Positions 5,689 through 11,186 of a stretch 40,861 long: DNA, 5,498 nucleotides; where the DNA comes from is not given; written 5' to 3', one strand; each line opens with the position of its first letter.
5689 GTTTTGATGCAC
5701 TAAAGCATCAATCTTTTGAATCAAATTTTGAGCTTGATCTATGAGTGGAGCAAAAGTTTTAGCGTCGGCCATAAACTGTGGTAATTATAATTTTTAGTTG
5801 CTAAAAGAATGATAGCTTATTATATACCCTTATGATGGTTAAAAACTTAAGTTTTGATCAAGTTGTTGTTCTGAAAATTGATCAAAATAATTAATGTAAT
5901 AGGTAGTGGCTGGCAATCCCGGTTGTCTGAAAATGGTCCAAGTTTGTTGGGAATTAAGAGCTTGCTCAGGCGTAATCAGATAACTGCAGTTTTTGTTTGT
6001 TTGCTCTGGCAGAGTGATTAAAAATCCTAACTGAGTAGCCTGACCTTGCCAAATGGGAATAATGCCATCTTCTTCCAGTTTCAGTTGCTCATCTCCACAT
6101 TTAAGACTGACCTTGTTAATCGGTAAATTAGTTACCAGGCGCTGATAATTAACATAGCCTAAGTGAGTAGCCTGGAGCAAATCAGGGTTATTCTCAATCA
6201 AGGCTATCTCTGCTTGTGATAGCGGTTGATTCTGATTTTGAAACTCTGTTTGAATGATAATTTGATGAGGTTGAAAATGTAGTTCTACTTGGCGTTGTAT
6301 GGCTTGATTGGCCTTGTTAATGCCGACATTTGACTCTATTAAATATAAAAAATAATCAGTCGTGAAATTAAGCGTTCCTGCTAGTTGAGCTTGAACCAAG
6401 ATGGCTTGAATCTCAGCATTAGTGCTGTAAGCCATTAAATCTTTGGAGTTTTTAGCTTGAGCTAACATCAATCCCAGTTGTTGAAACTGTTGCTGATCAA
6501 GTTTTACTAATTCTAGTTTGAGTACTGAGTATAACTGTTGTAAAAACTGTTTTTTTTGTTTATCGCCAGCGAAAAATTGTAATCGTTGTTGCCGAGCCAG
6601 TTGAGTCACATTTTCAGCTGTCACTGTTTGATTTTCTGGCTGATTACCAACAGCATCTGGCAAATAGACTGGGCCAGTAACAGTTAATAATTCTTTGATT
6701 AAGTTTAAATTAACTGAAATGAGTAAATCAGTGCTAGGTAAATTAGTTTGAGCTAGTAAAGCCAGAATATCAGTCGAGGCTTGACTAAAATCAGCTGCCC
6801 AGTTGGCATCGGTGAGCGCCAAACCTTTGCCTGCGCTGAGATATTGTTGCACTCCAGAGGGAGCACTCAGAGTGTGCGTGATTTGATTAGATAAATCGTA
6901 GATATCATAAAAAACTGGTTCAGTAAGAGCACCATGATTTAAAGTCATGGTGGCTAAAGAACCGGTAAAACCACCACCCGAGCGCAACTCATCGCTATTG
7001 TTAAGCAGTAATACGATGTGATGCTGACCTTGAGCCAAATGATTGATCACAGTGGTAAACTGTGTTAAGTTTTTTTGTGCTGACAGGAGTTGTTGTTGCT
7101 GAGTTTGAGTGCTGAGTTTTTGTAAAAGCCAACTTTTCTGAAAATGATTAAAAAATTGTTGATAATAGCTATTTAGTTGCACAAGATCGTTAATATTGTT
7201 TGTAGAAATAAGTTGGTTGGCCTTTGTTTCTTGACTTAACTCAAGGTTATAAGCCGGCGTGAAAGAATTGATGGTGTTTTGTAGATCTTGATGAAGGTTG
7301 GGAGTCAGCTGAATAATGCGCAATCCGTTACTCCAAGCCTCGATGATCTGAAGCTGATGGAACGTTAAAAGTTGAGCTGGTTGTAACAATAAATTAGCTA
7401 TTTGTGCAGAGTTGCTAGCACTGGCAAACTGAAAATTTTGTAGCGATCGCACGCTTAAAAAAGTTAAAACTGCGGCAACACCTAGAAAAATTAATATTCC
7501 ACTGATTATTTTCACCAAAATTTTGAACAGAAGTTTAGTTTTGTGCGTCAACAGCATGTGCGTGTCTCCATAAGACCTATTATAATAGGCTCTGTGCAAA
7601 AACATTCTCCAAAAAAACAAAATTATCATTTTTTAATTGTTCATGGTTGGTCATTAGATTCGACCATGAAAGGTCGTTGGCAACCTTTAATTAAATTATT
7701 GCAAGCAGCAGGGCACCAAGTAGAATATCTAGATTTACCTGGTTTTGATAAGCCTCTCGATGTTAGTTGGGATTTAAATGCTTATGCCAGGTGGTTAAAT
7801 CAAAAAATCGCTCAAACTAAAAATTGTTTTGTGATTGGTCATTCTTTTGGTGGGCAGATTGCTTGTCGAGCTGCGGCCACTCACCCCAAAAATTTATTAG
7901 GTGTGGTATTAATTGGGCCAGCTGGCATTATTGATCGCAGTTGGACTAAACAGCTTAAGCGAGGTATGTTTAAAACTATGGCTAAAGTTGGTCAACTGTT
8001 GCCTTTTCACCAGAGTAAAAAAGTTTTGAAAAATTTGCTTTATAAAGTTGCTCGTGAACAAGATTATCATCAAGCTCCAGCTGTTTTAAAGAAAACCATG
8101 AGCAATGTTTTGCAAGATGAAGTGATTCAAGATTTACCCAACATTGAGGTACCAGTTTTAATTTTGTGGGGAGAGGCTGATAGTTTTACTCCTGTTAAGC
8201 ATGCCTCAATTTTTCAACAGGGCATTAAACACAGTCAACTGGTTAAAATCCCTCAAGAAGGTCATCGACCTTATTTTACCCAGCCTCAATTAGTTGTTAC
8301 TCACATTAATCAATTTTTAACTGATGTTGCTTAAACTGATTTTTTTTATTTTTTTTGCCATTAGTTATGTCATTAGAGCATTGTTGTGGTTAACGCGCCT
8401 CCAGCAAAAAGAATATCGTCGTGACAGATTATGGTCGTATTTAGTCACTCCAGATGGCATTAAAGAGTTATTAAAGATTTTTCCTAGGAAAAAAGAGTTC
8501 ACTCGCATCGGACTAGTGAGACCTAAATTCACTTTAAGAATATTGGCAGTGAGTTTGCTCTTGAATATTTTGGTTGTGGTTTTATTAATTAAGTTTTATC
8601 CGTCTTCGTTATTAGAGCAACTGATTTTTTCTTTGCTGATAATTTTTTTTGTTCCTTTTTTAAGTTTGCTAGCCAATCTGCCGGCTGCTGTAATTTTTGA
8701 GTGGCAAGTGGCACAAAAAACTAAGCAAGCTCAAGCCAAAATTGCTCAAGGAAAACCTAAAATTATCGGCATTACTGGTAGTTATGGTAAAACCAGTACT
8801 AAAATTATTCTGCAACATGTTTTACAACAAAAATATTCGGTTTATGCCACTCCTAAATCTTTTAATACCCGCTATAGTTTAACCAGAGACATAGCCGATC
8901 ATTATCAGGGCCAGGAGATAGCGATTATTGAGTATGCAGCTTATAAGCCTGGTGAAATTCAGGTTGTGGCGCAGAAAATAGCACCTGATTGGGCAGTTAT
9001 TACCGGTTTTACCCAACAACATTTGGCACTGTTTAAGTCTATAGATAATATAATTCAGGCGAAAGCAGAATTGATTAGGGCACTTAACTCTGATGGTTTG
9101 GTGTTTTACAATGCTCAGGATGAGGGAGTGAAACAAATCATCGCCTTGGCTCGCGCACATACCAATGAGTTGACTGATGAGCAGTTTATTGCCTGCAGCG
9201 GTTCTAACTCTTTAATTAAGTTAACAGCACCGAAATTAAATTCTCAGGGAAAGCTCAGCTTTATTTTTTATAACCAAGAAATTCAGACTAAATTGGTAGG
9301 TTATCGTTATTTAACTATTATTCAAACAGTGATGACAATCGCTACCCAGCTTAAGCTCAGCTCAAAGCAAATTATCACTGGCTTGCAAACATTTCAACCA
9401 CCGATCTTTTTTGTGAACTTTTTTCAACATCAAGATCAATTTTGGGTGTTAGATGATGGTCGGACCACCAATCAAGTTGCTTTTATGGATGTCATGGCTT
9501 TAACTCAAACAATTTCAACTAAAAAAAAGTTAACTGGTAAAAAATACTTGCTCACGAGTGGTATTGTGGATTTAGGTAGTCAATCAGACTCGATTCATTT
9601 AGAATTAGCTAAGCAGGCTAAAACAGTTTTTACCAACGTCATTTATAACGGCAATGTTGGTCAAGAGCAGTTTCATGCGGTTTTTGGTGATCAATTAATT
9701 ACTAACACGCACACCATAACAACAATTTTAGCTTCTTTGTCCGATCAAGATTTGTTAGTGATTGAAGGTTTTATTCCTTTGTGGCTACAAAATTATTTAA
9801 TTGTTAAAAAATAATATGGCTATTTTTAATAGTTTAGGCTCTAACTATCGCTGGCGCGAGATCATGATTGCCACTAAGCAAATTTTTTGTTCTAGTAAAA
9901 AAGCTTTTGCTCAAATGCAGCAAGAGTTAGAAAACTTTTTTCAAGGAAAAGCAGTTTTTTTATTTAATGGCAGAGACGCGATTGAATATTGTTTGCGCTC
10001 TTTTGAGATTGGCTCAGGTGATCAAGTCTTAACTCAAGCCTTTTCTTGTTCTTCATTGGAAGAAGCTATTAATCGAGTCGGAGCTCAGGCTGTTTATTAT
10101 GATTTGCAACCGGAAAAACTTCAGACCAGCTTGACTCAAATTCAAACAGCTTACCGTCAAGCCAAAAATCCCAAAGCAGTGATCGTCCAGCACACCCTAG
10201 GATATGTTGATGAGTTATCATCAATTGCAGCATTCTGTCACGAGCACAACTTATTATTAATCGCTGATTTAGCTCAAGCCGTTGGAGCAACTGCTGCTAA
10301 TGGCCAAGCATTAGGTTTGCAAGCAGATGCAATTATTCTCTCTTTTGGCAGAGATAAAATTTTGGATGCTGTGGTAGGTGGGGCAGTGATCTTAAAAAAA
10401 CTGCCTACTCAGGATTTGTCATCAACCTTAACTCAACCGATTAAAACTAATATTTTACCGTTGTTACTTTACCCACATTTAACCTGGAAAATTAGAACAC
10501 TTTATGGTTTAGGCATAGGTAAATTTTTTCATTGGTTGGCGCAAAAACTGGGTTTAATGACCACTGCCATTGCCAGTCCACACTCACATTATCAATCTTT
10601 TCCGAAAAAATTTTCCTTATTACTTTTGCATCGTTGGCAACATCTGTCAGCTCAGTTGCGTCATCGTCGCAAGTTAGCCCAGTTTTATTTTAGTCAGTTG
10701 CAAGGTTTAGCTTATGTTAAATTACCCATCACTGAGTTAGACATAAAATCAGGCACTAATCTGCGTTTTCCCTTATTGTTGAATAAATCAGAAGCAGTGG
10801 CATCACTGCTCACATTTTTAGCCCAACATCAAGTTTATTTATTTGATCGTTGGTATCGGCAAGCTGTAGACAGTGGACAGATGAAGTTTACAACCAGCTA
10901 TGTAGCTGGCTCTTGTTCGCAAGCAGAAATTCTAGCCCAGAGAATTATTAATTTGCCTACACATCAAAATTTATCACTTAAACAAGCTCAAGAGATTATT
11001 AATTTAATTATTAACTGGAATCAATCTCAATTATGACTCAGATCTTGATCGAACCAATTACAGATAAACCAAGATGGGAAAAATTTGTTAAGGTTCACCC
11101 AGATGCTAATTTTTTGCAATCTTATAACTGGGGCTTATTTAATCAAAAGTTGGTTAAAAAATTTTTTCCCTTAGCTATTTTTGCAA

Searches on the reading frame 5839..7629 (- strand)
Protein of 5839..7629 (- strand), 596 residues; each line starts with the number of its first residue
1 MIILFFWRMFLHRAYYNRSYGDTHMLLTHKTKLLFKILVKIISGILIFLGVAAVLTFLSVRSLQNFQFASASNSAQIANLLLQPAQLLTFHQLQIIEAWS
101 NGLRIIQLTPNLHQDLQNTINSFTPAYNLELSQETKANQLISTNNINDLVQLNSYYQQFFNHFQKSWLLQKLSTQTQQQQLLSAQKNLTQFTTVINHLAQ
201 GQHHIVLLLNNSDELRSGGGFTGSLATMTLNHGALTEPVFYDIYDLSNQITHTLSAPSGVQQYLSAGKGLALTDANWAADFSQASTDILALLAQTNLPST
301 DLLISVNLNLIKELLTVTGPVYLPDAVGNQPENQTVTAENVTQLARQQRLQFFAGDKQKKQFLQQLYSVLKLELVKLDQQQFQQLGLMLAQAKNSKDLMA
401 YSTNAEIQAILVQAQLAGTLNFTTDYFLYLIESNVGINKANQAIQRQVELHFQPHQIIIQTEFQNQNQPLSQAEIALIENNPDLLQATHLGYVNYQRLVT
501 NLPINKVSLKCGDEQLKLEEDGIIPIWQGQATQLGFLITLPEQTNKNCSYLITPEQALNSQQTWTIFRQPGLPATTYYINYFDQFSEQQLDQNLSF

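Call 75: search_protein_families(library=pfam, proteins=[window:5839-7629:-], max_evalue=0.001)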
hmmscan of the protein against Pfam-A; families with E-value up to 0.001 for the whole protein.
window:5839-7629:- (596 aa): 1 family
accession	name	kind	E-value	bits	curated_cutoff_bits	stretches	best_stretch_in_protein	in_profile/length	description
PF13196.11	DUF4012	-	2.7e-20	73.8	28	1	201-347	2-141/144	Protein of unknown function (DUF4012)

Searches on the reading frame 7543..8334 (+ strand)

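Call 75: search_protein_families(library=pfam, proteins=[window:7543-8334:+], max_evalue=0.001)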
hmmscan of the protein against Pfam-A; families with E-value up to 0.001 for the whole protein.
window:7543-8334:+ (263 aa): 13 families
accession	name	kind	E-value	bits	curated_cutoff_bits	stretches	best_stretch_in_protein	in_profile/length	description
PF00561.26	Abhydrolase_1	-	2.4e-22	80.2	25.8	1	28-246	1-243/245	alpha/beta hydrolase fold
PF12146.15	Hydrolase_4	-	4.1e-17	62.7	27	1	44-232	18-223/239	Serine aminopeptidase, S33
PF12697.13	Abhydrolase_6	-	4.2e-17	64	26.3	1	31-252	2-215/217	Alpha/beta hydrolase family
PF06821.19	Ser_hydrolase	-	4.7e-08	33.6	22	1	30-131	1-95/172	Serine hydrolase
PF08386.16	Abhydrolase_4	-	6.4e-06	26.7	21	1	200-261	32-93/103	TAP-like protein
PF01738.24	DLH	-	0.0001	22.4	21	0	194-232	135-173/217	Dienelactone hydrolase family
PF00326.27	Peptidase_S9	-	0.0001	22.3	22.6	0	77-116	47-87/213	Prolyl oligopeptidase family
PF02230.22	Abhydrolase_2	-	0.00012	22.4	23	0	90-187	102-207/217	Phospholipase/Carboxylesterase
PF20408.4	Abhydrolase_11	-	0.00014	22.1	27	0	79-125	62-106/193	Alpha/beta hydrolase domain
PF06342.18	DUF1057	-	0.00016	21.3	21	1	76-215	87-225/297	Alpha/beta hydrolase of unknown function (DUF1057)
PF07859.19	Abhydrolase_3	-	0.00026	21.3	25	1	80-172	54-150/210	alpha/beta hydrolase fold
PF12695.13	Abhydrolase_5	-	0.00037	20.8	27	0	86-162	50-123/164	Alpha/beta hydrolase family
PF03096.20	Ndr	-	0.00039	19.7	23.3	1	93-259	99-276/283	Ndr family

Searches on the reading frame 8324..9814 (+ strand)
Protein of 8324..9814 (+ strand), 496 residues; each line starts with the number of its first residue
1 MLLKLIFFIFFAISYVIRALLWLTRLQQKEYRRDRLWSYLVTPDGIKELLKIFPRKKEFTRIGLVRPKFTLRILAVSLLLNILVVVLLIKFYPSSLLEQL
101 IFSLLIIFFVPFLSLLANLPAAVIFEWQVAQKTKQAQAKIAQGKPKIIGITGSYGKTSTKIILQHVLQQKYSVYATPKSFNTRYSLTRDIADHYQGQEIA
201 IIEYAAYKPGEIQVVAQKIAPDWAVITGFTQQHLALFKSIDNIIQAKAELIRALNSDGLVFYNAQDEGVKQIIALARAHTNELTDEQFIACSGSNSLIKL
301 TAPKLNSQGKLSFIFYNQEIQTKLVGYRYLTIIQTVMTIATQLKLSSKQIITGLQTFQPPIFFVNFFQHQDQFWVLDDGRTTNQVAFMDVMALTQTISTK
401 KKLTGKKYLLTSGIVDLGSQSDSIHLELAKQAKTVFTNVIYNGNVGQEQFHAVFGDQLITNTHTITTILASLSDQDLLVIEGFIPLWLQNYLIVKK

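Call 75: search_protein_families(library=pfam, proteins=[window:8324-9814:+], max_evalue=0.001)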
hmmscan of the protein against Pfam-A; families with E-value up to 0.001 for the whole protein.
window:8324-9814:+ (496 aa): 1 family
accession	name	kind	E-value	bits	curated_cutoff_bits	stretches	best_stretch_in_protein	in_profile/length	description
PF08245.18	Mur_ligase_M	-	4.2e-26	92.6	24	1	150-284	1-143/200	Mur ligase middle domain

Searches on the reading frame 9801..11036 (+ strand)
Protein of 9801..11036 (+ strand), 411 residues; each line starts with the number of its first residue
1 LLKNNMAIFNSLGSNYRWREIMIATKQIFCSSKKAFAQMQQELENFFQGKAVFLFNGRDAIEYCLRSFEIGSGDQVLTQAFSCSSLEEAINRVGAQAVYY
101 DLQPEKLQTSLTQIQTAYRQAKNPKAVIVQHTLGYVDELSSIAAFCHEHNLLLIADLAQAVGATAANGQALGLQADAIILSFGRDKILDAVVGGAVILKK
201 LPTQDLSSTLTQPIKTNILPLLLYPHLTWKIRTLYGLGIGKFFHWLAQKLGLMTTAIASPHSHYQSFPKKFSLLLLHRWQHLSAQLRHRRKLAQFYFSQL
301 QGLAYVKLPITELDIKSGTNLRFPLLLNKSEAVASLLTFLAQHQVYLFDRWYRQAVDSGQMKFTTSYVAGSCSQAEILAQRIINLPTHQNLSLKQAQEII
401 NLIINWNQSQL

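Call 75: search_protein_families(library=pfam, proteins=[window:9801-11036:+], max_evalue=0.001)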
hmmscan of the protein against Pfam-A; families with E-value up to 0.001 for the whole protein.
window:9801-11036:+ (411 aa): 4 families
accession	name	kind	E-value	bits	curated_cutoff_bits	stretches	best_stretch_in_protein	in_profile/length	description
PF01041.23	DegT_DnrJ_EryC1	-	4.6e-38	131.8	19.8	2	36-199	26-187/360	DegT/DnrJ/EryC1/StrS aminotransferase family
PF00266.25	Aminotran_5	-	4.9e-07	29.5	21.5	1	33-178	42-195/371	Aminotransferase class-V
PF00155.27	Aminotran_1_2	-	1.9e-05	24.5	19.7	1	41-166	49-195/361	Aminotransferase class I and II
PF01212.27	Beta_elim_lyase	-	0.0006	19.7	27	1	35-201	33-214/288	Beta-eliminating lyase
